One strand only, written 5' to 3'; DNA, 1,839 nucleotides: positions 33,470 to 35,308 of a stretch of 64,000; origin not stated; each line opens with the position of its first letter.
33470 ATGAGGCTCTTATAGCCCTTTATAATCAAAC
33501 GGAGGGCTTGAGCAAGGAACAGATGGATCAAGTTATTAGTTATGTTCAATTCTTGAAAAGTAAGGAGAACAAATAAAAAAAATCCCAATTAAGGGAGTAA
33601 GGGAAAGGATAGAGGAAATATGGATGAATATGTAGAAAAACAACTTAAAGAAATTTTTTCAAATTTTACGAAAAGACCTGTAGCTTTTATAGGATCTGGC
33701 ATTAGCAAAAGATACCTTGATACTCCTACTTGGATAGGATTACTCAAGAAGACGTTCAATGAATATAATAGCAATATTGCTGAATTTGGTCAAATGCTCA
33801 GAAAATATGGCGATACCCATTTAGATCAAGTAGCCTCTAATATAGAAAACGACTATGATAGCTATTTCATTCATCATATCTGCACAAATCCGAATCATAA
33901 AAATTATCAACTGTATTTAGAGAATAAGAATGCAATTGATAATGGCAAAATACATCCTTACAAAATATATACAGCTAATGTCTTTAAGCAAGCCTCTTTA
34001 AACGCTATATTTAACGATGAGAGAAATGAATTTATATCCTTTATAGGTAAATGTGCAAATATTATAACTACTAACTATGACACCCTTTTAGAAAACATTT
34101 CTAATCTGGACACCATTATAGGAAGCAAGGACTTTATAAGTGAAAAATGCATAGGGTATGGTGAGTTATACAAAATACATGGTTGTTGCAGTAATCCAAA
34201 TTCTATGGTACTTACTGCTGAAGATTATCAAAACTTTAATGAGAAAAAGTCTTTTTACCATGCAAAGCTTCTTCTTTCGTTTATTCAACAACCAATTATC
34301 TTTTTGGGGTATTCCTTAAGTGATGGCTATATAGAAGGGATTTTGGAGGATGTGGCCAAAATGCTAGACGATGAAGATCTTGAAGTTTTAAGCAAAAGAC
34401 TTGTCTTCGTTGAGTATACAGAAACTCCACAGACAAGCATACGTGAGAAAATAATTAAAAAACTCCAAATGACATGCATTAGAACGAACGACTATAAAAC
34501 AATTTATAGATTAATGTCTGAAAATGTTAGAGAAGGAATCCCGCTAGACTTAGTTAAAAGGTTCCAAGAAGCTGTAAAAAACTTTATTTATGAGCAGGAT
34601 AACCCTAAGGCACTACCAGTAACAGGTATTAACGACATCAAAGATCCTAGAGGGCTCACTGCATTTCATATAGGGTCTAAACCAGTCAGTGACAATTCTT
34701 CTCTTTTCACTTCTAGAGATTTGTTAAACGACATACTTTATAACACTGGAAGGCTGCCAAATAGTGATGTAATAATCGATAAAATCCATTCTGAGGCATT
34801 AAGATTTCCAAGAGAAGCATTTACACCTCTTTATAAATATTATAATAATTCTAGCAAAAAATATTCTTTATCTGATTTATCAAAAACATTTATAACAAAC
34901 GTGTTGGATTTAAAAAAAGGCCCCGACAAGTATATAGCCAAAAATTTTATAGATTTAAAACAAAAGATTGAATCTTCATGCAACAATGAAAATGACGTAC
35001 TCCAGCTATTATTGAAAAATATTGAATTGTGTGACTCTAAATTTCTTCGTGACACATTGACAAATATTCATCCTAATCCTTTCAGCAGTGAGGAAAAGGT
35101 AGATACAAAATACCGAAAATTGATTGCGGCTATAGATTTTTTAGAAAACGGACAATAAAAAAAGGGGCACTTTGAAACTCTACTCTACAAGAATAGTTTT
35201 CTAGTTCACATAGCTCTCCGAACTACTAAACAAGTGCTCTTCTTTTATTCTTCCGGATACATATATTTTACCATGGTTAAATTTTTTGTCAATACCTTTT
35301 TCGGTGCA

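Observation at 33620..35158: Prophage-borne solitary SIR2-like gene: candidate single-gene NADase defense/abortive-infection module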

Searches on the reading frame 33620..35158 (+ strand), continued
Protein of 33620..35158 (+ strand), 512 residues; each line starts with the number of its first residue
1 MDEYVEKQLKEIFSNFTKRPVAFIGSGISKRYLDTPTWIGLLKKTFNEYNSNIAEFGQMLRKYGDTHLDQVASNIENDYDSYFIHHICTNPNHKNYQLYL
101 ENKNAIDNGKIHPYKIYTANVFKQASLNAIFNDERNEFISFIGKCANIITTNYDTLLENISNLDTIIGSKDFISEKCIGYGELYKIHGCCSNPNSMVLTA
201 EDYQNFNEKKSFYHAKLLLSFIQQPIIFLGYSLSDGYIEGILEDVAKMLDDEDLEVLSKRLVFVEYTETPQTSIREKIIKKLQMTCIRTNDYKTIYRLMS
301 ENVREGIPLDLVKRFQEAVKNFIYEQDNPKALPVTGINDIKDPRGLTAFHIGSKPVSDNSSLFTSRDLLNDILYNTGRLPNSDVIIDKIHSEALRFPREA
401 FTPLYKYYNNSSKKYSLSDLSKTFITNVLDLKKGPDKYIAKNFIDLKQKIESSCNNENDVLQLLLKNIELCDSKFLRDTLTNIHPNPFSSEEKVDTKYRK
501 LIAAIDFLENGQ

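Call 23: find_encoding_contigs(protein=P0015, flank=6000, max_places=2)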
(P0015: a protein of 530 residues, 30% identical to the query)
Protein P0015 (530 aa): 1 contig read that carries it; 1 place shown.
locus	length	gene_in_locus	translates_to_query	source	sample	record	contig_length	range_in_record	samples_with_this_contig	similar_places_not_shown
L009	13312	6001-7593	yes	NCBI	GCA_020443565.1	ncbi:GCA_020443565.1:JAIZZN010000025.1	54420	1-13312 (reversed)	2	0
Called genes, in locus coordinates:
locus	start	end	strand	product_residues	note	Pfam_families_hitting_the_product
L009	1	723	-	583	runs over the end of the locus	PF05569:Peptidase_M56, PF07454:SpoIIP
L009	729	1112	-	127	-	PF03965:Penicillinase_R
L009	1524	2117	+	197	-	PF15943:YdaS_toxin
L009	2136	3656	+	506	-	PF12161:HsdM_N, PF02384:N6_Mtase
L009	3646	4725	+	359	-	PF17761:DUF1016_N, PF06250:YhcG_C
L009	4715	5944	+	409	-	PF01420:Methylase_S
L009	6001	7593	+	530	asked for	PF13289:SIR2_2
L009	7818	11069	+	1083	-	PF04313:HSDR_N, PF04851:ResIII, PF18766:SWI2_SNF2, PF22679:T1R_D3-like, PF11867:T1RH-like_C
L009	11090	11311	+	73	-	PF02229:PC4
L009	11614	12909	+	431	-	PF00753:Lactamase_B, PF23023:Anti-Pycsar_Apyc1 (weak), PF12706:Lactamase_B_2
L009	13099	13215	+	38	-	PF01797:Y1_Tnp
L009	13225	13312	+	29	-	PF12323:HTH_OrfB_IS605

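Call 27: predict_structure(alignment_id=A1)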
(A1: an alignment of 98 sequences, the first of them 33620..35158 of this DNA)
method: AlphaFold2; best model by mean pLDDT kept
length: 512 residues; sequences in the alignment: 98
mean_pLDDT: 88.2   pTM: 0.68
mean pLDDT of the five models: 88.2, 87.7, 86.9, 86.3, 86.2
residues with pLDDT >= 90: 332; 70-90: 136; 50-70: 22; < 50: 22
segments of 3 or more residues with pLDDT < 50: 333-339, 344-358
pLDDT, mean of each block of 10 residues (from residue 1): 95 94 93 93 97 97 91 98 98 97 97 98 96 97 94 95 88 73 93 95 88 75 90 79 86 90 94 92 93 97 86 78 61 49 48 43 88 93 93 84 93 89 81 87 96 93 96 97 93 92 96 78
secondary structure, 60 per line:
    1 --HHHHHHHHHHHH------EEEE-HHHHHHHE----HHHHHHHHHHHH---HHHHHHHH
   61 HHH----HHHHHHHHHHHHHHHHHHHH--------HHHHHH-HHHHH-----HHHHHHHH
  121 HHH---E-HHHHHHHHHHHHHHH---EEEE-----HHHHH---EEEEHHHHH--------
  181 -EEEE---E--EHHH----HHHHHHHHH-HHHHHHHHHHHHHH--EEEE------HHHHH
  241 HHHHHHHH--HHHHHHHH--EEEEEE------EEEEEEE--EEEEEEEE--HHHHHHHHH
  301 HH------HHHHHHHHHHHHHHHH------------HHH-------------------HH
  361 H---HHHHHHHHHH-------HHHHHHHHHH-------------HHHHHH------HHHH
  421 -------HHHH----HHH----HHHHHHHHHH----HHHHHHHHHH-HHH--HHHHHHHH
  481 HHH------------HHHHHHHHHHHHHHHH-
elements in order: H3-14 E21-24 H26-32 H38-49 H53-63 H68-87 H96-101 H103-107 H113-123 H129-143 E147-150 H156-160 E164-167 H168-172 E182-185 H200-208 H210-223 E226-229 H236-248 H251-258 E261-266 E273-279 E282-289 H292-302 H309-324 H365-374 H382-391 H405-410 H417-420 H428-431 H443-452 H457-466 H473-483 H496-511

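Call 29: fold_search(model_id=the predicted structure, library=pdb)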
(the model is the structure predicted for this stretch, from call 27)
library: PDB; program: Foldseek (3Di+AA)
matches with E <= 10: 331; with E <= 0.001: 95
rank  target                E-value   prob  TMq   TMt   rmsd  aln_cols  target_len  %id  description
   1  8btp_A                7.4e-10  1.00  0.38  0.40  20.4       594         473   13  Helical structure of BcThsA in complex with 1''-3'gc(etheno)ADPR (released 2024-02-21)
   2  8bto_A                1.8e-09  1.00  0.39  0.42  21.8       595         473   14  Helical structure of BcThsA in complex with 1''-3'gcADPR (released 2024-02-21)
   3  8ykf_B                3.0e-09  1.00  0.36  0.20  18.2       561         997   16  The DSR2-DSAD1 complex with DSAD1 on the opposite sides (released 2024-08-14)
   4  8wya_D                3.2e-09  1.00  0.35  0.21  20.2       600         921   16  Cryo-EM structure of DSR2-tube complex (released 2024-04-10)
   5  8zc9_B                3.3e-09  1.00  0.34  0.19  20.0       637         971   14  The Cryo-EM structure of DSR2-Tail tube-NAD+ complex (released 2024-09-11)
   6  8wy8_A                3.7e-09  1.00  0.35  0.20  22.1       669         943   14  Cryo-EM structure of DSR2 apo complex (released 2024-04-10)
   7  8k9a_D                4.6e-09  1.00  0.37  0.21  20.3       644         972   15  Cryo-EM structure of DSR2-DSAD1 state 2 (released 2024-05-01)
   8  8wkt_B                6.4e-09  1.00  0.35  0.20  22.4       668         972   14  Cryo-EM structure of DSR2-DSAD1 complex (released 2024-05-22)
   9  8wyc_D                8.8e-09  1.00  0.33  0.57  12.8       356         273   18  Cryo-EM structure of DSR2 (H171A)-tube-NAD+ (partial) complex (released 2024-04-10)
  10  8wkn_B                1.0e-08  1.00  0.38  0.22  19.5       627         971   15  Cryo-EM structure of DSR2-DSAD1 (released 2024-05-01)
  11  9xvc_E                1.1e-08  1.00  0.40  0.70   5.3       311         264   18  Cryo-EM Helical Structure of the dITP-KomBC(H146N) Complex with NAD Fragments (released 2026-01-21)
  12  8wkx_A                1.2e-08  1.00  0.36  0.19  20.5       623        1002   14  Cryo-EM structure of DSR2 (released 2024-05-22)
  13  9v0g_E                1.4e-08  1.00  0.35  0.58   6.2       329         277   17  Helical structure of KomBC Complex (released 2025-12-17)
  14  9v12_i                1.4e-08  1.00  0.33  0.56   7.6       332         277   16  Helical structure of KomBCMUT in complex with dITP and NAD (released 2025-12-24)
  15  8wy9_C                1.5e-08  1.00  0.33  0.57  12.4       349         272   17  Cryo-EM structure of DSR2 apo (partial) complex (released 2024-04-10)
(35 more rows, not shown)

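Call 47: find_encoding_contigs(protein=P0034, flank=5000, max_places=2)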
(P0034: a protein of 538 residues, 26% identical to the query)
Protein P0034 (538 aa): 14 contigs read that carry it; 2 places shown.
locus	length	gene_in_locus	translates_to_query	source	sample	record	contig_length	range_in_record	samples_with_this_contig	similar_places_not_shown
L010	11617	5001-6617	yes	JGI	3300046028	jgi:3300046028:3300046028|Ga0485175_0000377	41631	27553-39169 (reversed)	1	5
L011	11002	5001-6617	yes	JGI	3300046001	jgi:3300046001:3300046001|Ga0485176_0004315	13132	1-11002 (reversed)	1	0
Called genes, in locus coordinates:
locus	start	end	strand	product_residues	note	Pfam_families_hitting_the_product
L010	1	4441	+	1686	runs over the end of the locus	PF07669:Eco57I (weak)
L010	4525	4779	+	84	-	-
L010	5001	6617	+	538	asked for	PF13289:SIR2_2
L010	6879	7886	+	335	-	-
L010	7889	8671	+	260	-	-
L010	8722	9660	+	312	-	PF04471:Mrr_cat (faint)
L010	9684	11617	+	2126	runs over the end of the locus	PF00270:DEAD, PF00271:Helicase_C, PF09369:MZB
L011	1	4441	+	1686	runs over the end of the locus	PF07669:Eco57I (weak)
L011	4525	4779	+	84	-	-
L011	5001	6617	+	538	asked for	PF13289:SIR2_2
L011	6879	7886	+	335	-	-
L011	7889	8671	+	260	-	-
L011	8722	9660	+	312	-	PF04471:Mrr_cat (faint)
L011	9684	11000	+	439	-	?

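Call 48: find_encoding_contigs(protein=P0062, flank=5000, max_places=2)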
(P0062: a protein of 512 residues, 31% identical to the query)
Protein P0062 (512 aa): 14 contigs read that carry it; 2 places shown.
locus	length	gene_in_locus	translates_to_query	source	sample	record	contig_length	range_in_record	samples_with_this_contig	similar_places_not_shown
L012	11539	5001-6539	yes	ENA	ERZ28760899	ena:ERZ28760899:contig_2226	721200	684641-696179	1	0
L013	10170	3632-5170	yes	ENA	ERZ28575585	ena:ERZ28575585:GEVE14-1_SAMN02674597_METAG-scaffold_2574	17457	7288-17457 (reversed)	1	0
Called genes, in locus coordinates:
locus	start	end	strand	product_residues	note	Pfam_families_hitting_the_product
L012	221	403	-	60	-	-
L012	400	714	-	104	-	-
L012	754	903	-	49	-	-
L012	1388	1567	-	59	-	-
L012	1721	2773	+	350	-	-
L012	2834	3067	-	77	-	-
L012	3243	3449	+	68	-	PF13619:KTSC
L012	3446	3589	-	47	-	-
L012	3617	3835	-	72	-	PF12844:HTH_19, PF01381:HTH_3, PF13384:HTH_23 (weak)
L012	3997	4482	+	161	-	PF12844:HTH_19, PF01381:HTH_3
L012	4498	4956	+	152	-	-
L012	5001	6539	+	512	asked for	PF13289:SIR2_2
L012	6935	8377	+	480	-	PF00239:Resolvase, PF07508:Recombinase, PF13408:Zn_ribbon_recom (weak)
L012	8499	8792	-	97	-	PF12652:CotJB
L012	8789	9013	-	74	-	PF11007:CotJA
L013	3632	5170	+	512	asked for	PF13289:SIR2_2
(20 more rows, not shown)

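Call 49: find_encoding_contigs(protein=P0094, flank=5000, max_places=2)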
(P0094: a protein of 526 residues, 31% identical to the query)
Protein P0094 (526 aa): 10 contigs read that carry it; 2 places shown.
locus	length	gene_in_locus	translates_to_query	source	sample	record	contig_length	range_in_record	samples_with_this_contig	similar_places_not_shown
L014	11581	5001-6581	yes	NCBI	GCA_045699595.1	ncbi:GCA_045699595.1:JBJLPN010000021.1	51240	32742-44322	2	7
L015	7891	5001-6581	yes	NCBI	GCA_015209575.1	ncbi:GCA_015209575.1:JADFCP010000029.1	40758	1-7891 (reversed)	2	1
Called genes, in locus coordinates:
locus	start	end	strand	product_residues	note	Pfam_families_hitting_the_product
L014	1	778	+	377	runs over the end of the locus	PF26078:Baseplate_J_M, PF26079:Baseplate_J_C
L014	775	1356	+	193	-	PF10076:Phage_Mu_Gp48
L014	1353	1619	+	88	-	-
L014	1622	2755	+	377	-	PF11133:Phage_head_fibr (faint)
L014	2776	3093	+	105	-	-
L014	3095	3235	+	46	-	-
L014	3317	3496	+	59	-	-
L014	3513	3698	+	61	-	-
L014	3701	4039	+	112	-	PF09682:Phage_holin_6_1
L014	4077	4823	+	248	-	PF01510:Amidase_2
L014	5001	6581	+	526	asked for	PF13289:SIR2_2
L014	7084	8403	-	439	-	PF01610:DDE_Tnp_ISL3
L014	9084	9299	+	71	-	-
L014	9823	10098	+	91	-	-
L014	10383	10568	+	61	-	-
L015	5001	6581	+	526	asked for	PF13289:SIR2_2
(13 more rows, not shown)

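Call 50: find_encoding_contigs(protein=P0051, flank=5000, max_places=2)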
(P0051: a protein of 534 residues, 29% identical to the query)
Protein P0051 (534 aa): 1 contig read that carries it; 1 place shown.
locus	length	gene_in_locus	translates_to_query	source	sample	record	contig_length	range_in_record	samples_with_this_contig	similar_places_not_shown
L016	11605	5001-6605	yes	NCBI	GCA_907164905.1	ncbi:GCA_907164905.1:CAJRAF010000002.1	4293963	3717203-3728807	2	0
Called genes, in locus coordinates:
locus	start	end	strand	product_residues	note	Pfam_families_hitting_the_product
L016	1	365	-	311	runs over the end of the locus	PF01610:DDE_Tnp_ISL3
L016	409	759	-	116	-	-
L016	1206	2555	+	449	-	PF17293:Arm-DNA-bind_5, PF13102:Phage_int_SAM_5, PF00589:Phage_integrase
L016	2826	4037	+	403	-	PF00872:Transposase_mut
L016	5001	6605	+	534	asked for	PF13289:SIR2_2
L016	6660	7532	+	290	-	PF00078:RVT_1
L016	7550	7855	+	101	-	-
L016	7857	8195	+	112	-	PF05717:TnpB_IS66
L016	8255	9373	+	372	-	PF13007:LZ_Tnp_IS66, PF13005:zf-IS66 (weak), PF03050:DDE_Tnp_IS66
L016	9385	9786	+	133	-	PF03050:DDE_Tnp_IS66, PF13817:DDE_Tnp_IS66_C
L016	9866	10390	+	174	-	-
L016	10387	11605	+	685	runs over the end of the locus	PF00078:RVT_1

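Call 72: find_related_loci(query=A1, collection=genome_contigs, flank=5000)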
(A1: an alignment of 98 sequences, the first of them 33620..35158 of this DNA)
Query A1 (512 aa) in genome_contigs; peptide patterns used: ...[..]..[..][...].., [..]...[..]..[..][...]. (x = any residue, [..] = any of these).
600 stretches matched a pattern (row limit reached: there are more); 328 encode a relative of the query (tblastn E <= 1e-3); the best 80 are kept; 80 distinct loci.
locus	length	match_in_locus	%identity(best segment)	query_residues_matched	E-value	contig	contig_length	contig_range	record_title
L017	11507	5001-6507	47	7-509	6e-128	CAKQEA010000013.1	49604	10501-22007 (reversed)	MAG: uncultured Anaeroplasmataceae bacterium isolate REFINED_METABAT215_TOP10_CONTIGS_1500_ASSEMBLY_K77_MERGED__Hadza_Mo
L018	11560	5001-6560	28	11-512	6e-51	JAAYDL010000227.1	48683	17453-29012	MAG: Lentisphaerae bacterium isolate AS06rmzACSIP_553 394487_AS06, whole genome shotgun sequence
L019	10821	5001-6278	28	6-428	1e-49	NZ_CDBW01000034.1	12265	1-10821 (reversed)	Aeromonas sobria strain CECT 4245, whole genome shotgun sequence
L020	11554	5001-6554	28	5-510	2e-48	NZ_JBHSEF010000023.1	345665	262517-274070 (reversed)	Chryseomicrobium palamuruense strain CCUG 59101 platanus_K_17_124_23, whole genome shotgun sequence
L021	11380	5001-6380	29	2-464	2e-48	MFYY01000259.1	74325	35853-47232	MAG: Candidatus Riflebacteria bacterium GWC2_50_8 gwc2_scaffold_871, whole genome shotgun sequence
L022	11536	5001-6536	29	8-508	2e-47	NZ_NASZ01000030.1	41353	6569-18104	Flavobacterium pokkalii strain L1I52 contig-100_29, whole genome shotgun sequence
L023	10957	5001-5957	35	20-326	1e-47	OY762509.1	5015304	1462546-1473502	MAG: Vallitaleaceae bacterium isolate c0ba017c-7b98-4334-a234-c16200e784d9 genome assembly, chromosome: 1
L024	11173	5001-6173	29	20-392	8e-47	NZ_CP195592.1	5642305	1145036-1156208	Paenibacillus sp. DYY-L-2 chromosome, complete genome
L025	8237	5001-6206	31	1-407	2e-46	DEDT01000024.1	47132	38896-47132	MAG TPA_asm: Selenomonadaceae bacterium UBA2897 UBA2897_contig_4509, whole genome shotgun sequence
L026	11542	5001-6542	29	7-509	2e-48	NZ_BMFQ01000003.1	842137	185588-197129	Bizionia arctica strain CGMCC 1.12751 sequence03, whole genome shotgun sequence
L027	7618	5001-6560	29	5-510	1e-46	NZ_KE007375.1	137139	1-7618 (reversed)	Acinetobacter tandoii DSM 14970 = CIP 107469 acPFI-supercont1.5, whole genome shotgun sequence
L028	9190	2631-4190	30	5-510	2e-46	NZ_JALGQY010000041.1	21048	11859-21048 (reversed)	Acinetobacter lwoffii strain K1 NODE_42_length_21048_cov_259.476_ID_39674, whole genome shotgun sequence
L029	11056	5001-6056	33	7-342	1e-45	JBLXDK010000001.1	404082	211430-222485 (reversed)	MAG: Sphaerochaeta sp. isolate ES20-06 S20maxbin_out.014RE.5K@1, whole genome shotgun sequence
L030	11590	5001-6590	26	5-511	4e-45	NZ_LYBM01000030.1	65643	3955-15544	Veronia pacifica strain CAIM 1920 contig030, whole genome shotgun sequence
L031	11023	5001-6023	35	5-341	5e-45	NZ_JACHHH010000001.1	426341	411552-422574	Oribacterium sinus strain DSM 17245 Ga0415240_01, whole genome shotgun sequence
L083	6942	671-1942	28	9-448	4e-39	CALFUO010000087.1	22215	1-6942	MAG: uncultured Aquimarina sp. isolate H4_Bin_Bin_177_sub_1 genome assembly, contig: c_000000007657, whole genome shotgu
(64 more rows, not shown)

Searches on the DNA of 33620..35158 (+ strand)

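Call 63: search_rna_families(sources=[L001, L002, L004, L005, L006, L007, L008, L009, L010, L012, L013, L014, L016], threshold=gathering)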
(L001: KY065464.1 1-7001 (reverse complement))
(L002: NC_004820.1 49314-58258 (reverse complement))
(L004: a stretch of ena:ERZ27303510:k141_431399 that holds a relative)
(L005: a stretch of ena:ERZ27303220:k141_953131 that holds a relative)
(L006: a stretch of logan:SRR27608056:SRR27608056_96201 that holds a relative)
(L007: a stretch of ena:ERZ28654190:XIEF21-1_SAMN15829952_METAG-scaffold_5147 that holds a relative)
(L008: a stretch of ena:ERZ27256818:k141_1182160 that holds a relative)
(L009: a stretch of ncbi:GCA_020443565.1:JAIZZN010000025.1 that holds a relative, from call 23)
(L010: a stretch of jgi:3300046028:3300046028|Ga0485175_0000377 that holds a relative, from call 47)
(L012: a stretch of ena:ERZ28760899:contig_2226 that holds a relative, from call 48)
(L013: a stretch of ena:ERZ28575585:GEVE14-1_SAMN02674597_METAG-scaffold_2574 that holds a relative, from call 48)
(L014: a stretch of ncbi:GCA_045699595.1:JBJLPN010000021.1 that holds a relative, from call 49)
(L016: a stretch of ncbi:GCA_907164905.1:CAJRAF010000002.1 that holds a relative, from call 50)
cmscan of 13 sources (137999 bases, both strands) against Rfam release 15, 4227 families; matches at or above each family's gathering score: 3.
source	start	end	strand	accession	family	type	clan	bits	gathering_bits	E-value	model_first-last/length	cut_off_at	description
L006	9483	9554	-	RF00005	tRNA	Gene; tRNA;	CL00001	66.6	29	5.8e-12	1-71/71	no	tRNA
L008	3495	3566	-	RF00005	tRNA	Gene; tRNA;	CL00001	66.6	29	5.8e-12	1-71/71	no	tRNA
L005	5808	5894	-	RF00005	tRNA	Gene; tRNA;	CL00001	52.5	29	4.5e-08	1-71/71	no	tRNA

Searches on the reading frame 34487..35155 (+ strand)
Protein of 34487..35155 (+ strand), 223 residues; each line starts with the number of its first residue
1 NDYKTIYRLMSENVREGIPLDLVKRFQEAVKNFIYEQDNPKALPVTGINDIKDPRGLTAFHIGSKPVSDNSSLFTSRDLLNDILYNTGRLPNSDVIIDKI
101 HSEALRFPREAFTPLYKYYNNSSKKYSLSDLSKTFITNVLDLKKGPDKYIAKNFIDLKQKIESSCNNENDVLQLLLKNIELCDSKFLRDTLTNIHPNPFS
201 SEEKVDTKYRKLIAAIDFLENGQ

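Call 45: predict_structure(alignment_id=A2)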
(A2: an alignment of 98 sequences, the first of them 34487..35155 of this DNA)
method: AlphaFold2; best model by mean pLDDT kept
length: 223 residues; sequences in the alignment: 98
mean_pLDDT: 80.7   pTM: 0.68
mean pLDDT of the five models: 80.7, 80.0, 79.3, 76.9, 76.2
residues with pLDDT >= 90: 105; 70-90: 52; 50-70: 58; < 50: 8
segments of 3 or more residues with pLDDT < 50: 64-68
pLDDT, mean of each block of 10 residues (from residue 1): 69 64 70 66 60 61 49 86 94 92 80 90 81 63 84 97 95 95 97 95 91 94 85
secondary structure, 60 per line:
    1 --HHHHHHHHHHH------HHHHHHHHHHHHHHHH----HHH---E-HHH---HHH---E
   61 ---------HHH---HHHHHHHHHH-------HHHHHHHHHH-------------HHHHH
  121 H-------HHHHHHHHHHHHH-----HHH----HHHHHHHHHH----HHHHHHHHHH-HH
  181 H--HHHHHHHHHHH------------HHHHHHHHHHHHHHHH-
elements in order: H3-13 H20-35 H76-85 H93-102 H116-121 H129-141 H154-163 H168-177 H184-194 H207-222

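Call 66: search_protein_representatives(alignment_id=A3)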
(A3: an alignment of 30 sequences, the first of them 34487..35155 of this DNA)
Query: 30 sequences, 239 profile positions. Proteins with E-value up to 0.001 (for the whole library): 1139; up to 1e-10: 769; up to 1e-30: 374. The best 150 are listed.
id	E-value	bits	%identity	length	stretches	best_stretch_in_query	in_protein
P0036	2.5e-65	236.9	-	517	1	1-235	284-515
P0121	8.1e-63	228.7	-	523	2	1-235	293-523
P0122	1.2e-61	224.9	-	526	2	1-237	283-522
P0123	1.0e-59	218.5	-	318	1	1-236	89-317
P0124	1.1e-59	218.4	-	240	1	1-237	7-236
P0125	3.1e-59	216.9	-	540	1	1-237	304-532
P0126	3.7e-59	216.7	-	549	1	1-236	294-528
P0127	3.6e-58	213.4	-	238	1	1-235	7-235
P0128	6.7e-58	212.6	-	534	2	1-236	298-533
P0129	3.3e-57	210.3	-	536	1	2-238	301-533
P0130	1.4e-56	208.2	-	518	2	1-237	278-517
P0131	1.5e-56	208.1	-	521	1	2-234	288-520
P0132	2.8e-56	207.2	-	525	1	2-236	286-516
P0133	4.7e-56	206.5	-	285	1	1-237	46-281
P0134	1.1e-55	205.3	-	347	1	1-235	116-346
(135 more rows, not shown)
